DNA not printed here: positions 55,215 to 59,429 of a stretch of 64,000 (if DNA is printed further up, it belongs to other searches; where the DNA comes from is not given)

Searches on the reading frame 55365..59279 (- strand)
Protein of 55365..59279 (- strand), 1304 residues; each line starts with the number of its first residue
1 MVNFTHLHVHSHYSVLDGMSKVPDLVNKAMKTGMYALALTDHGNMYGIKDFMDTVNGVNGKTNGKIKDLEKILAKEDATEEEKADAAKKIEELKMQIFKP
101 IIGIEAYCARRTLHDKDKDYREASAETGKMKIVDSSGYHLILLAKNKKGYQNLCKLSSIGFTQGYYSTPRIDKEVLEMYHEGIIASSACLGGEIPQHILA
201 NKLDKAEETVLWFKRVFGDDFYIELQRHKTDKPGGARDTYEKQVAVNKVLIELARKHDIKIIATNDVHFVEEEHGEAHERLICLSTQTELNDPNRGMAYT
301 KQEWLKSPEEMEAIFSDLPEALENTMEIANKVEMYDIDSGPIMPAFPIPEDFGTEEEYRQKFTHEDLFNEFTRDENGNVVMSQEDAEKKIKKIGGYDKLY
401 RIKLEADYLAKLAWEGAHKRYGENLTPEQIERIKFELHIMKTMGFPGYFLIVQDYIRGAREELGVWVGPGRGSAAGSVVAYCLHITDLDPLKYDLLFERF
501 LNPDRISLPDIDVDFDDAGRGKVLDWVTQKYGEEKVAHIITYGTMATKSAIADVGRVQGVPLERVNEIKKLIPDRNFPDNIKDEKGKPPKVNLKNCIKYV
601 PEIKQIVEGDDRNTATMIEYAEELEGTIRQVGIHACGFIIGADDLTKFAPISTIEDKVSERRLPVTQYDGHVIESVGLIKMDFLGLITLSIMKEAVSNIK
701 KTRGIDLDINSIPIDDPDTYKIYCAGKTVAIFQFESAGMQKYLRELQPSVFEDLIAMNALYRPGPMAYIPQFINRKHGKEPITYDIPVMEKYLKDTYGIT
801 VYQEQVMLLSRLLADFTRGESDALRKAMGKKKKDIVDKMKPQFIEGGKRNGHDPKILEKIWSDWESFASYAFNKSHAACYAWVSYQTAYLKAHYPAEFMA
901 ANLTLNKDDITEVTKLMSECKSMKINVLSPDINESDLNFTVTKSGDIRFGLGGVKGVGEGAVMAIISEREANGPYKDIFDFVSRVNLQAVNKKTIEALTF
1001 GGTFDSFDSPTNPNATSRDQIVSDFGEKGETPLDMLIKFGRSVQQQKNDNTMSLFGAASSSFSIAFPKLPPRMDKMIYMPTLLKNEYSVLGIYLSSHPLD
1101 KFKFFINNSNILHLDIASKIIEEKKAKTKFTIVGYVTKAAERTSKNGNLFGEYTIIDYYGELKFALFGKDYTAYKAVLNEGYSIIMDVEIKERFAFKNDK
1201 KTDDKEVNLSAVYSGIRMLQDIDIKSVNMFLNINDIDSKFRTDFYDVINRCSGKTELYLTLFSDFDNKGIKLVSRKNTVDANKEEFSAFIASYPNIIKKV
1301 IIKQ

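Call 18: search_protein_families(library=pfam, proteins=[window:55365-59279:-], max_evalue=0.001)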
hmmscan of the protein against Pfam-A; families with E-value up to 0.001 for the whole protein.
window:55365-59279:- (1304 aa): 4 families
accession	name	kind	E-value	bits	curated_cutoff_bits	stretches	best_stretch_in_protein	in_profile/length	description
PF07733.18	DNA_pol3_alpha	-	4e-88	295.8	23.9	1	407-685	1-260/260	Bacterial DNA polymerase III alpha NTPase domain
PF17657.6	DNA_pol3_finger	-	1.2e-60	204.1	22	1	688-851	1-166/166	Bacterial DNA polymerase III alpha subunit finger domain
PF02811.25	PHP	-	5.4e-48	163.9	26.4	1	6-228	1-164/164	PHP domain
PF14579.12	HHH_6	-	4e-28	97.9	25.6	1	924-1008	1-84/90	Helix-hairpin-helix motif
